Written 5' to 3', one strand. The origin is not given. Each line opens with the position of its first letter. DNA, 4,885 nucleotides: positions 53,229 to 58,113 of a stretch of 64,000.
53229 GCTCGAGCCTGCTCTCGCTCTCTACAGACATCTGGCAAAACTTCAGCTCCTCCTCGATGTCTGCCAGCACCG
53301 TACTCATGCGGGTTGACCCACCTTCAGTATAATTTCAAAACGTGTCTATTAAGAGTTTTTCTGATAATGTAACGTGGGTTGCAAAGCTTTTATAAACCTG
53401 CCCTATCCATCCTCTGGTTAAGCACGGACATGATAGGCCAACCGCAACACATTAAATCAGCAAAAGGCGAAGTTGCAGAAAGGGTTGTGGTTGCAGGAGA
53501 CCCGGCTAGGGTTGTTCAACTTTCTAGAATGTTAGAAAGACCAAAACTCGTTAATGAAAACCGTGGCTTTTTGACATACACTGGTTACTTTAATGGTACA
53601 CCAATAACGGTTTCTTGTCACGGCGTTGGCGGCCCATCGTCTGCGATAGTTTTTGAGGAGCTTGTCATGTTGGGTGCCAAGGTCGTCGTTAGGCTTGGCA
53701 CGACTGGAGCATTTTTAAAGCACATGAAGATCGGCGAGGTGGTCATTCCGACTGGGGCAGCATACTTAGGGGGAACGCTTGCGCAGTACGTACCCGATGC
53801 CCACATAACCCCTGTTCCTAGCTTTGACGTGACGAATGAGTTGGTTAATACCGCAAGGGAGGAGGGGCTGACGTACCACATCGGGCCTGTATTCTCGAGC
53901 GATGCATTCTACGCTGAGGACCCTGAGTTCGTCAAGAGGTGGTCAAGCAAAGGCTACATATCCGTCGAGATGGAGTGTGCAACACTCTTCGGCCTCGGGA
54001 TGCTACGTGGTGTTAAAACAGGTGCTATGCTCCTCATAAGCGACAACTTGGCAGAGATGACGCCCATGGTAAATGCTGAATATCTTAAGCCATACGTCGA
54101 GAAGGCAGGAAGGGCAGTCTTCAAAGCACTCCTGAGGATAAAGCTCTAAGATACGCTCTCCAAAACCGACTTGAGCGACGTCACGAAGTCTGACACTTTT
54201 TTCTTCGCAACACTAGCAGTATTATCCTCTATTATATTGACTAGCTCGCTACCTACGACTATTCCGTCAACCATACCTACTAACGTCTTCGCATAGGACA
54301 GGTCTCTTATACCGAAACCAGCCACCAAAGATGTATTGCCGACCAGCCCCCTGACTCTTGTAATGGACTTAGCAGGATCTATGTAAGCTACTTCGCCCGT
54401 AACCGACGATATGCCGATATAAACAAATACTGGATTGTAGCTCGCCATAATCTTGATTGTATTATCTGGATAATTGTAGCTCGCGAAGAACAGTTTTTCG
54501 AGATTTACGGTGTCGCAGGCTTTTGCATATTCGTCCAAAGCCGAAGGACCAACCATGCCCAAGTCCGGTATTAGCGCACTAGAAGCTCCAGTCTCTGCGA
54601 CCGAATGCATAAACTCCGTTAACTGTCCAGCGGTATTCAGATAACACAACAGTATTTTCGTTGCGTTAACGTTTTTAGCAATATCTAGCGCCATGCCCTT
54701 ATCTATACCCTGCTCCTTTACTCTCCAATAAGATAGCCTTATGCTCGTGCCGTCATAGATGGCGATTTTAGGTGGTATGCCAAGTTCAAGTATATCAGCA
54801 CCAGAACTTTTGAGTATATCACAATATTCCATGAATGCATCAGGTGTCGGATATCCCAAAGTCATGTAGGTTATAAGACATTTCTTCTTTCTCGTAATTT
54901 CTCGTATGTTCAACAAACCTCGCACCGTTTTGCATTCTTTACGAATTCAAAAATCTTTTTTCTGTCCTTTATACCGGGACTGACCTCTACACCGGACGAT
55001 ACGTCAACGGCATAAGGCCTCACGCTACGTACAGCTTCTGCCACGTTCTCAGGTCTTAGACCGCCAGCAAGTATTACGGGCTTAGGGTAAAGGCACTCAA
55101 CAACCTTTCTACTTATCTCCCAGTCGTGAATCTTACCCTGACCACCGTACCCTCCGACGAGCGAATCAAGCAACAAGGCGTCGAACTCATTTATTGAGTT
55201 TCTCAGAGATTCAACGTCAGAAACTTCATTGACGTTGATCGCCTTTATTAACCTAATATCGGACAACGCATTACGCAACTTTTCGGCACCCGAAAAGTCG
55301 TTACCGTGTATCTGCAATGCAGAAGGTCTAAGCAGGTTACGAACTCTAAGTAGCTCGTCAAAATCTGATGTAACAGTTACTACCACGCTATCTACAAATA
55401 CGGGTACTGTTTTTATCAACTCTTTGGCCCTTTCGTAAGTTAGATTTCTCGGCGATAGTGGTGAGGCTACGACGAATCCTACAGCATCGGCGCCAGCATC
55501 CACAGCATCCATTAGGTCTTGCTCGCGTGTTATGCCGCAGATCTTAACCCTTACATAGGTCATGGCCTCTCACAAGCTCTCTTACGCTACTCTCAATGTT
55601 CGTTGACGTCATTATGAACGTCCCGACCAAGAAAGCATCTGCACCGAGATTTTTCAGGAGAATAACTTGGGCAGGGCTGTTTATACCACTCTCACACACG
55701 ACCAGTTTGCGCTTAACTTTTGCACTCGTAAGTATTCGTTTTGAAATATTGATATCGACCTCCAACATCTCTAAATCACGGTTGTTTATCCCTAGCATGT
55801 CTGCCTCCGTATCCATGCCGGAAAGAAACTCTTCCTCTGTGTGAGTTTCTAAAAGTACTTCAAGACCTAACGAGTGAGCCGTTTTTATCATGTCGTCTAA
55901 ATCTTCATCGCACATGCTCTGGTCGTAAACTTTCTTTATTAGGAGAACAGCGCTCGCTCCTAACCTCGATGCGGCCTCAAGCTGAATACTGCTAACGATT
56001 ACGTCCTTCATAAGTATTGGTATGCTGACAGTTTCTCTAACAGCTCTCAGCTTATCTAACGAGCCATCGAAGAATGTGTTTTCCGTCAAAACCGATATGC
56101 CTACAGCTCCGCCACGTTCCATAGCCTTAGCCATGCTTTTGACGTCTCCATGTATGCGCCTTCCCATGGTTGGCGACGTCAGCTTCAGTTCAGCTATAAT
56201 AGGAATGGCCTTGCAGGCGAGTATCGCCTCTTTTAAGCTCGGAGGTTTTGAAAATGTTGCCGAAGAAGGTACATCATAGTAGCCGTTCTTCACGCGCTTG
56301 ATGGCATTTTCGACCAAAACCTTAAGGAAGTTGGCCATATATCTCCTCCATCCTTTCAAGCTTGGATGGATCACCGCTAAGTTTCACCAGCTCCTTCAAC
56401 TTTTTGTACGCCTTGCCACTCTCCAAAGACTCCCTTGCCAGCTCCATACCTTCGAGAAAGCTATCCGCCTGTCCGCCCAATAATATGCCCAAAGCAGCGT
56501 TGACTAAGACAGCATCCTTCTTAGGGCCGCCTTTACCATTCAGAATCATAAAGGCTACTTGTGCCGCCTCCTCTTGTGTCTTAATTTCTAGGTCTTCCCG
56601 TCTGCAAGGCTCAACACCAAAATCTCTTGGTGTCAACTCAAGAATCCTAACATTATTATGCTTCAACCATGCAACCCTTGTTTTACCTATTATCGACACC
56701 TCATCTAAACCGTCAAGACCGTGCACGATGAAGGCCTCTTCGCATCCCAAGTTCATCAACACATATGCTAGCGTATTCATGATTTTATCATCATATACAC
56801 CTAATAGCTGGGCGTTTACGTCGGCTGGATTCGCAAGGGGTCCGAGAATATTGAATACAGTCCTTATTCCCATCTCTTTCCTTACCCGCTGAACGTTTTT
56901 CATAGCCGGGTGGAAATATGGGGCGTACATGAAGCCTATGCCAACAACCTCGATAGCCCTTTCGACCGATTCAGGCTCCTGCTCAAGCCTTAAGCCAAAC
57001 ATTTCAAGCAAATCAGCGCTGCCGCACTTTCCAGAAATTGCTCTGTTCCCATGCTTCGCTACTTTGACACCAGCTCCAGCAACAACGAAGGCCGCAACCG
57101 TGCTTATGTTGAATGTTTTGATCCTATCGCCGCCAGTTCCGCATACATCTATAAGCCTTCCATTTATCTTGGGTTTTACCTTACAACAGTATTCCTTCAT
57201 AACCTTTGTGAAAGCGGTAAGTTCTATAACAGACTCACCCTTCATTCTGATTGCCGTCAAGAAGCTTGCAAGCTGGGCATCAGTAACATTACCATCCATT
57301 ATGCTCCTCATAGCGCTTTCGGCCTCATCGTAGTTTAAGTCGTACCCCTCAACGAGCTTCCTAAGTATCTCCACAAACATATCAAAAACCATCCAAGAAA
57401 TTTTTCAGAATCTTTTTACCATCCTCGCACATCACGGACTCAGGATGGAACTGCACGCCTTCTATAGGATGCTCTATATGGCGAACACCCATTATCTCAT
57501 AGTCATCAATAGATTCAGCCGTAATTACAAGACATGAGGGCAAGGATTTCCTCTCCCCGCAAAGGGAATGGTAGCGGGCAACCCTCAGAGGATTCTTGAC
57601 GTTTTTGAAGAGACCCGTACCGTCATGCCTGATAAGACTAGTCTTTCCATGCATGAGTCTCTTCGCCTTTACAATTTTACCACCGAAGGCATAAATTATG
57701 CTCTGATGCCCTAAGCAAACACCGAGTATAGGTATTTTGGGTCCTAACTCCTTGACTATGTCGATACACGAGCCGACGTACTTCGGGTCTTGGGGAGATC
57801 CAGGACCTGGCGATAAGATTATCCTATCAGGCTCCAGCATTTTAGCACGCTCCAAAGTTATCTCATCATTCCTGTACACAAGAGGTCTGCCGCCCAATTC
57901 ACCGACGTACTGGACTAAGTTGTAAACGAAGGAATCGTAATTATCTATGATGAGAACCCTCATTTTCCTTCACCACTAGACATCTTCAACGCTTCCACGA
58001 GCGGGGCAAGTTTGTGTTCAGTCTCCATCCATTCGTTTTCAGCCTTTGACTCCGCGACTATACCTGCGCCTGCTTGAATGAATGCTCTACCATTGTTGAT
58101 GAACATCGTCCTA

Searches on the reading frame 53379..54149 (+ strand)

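Call 13: search_protein_families(library=pfam, proteins=[window:53379-54149:+], max_evalue=0.00001)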
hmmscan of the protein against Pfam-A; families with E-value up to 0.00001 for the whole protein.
window:53379-54149:+ (256 aa): 1 family
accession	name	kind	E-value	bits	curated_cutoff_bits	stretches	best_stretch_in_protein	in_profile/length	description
PF01048.26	PNP_UDP_1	-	6.8e-40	137.4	25.1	1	35-247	2-224/233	Phosphorylase superfamily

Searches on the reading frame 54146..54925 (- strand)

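Call 13: search_protein_families(library=pfam, proteins=[window:54146-54925:-], max_evalue=0.00001)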
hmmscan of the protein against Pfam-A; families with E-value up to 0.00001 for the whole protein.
window:54146-54925:- (259 aa): 1 family
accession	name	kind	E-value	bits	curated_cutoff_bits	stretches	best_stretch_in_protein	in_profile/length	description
PF00290.26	Trp_syntA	-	1.1e-31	110.2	27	1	11-242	6-245/259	Tryptophan synthase alpha chain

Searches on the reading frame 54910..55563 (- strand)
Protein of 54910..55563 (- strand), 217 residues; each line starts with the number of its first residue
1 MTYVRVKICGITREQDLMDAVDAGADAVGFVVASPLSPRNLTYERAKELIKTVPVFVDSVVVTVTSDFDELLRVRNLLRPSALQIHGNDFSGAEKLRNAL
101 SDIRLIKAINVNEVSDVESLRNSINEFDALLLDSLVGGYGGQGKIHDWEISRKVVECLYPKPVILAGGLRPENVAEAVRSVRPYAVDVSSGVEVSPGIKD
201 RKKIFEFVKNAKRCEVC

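Call 13: search_protein_families(library=pfam, proteins=[window:54910-55563:-], max_evalue=0.00001)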
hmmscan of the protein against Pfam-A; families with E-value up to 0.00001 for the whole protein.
window:54910-55563:- (217 aa): 1 family
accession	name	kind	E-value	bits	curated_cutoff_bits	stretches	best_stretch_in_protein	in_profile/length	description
PF00697.28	PRAI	-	2.6e-40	138.6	22.7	1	6-210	1-193/193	N-(5'phosphoribosyl)anthranilate (PRA) isomerase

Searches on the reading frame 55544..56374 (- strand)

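Call 13: search_protein_families(library=pfam, proteins=[window:55544-56374:-], max_evalue=0.00001)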
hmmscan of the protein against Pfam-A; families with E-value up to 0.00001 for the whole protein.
window:55544-56374:- (276 aa): 1 family
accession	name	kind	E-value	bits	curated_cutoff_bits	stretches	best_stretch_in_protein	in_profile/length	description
PF00218.27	IGPS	-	9.1e-61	205.7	27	1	44-267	34-254/254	Indole-3-glycerol phosphate synthase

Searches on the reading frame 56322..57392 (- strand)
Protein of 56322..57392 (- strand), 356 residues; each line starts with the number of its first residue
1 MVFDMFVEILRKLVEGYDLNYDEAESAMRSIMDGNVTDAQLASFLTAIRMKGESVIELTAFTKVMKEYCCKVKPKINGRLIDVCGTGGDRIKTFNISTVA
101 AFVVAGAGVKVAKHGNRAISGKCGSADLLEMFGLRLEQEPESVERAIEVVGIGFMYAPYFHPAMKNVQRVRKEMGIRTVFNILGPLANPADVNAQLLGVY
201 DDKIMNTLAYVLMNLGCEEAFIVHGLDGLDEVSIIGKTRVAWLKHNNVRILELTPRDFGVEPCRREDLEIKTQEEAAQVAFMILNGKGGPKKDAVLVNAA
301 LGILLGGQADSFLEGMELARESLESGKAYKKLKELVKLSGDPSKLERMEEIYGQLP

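Call 13: search_protein_families(library=pfam, proteins=[window:56322-57392:-], max_evalue=0.00001)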
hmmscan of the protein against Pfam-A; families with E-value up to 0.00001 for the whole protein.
window:56322-57392:- (356 aa): 2 families
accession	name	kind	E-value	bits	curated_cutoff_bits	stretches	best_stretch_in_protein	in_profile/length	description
PF00591.27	Glycos_transf_3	-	1.4e-89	300.6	27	1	78-329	2-253/253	Glycosyl transferase family, a/b domain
PF02885.22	Glycos_trans_3N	-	5e-25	87.5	26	1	8-68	2-62/63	Glycosyl transferase family, helical bundle domain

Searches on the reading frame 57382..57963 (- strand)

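Call 13: search_protein_families(library=pfam, proteins=[window:57382-57963:-], max_evalue=0.00001)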
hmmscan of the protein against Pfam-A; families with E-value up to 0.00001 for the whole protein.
window:57382-57963:- (193 aa): 2 families
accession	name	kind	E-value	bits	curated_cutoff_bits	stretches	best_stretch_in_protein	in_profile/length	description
PF00117.34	GATase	-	4.8e-59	199.7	22.8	1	4-190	1-187/190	Glutamine amidotransferase class-I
PF07722.19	Peptidase_C26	-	6e-09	36.4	20.5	1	71-175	100-219/219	Peptidase C26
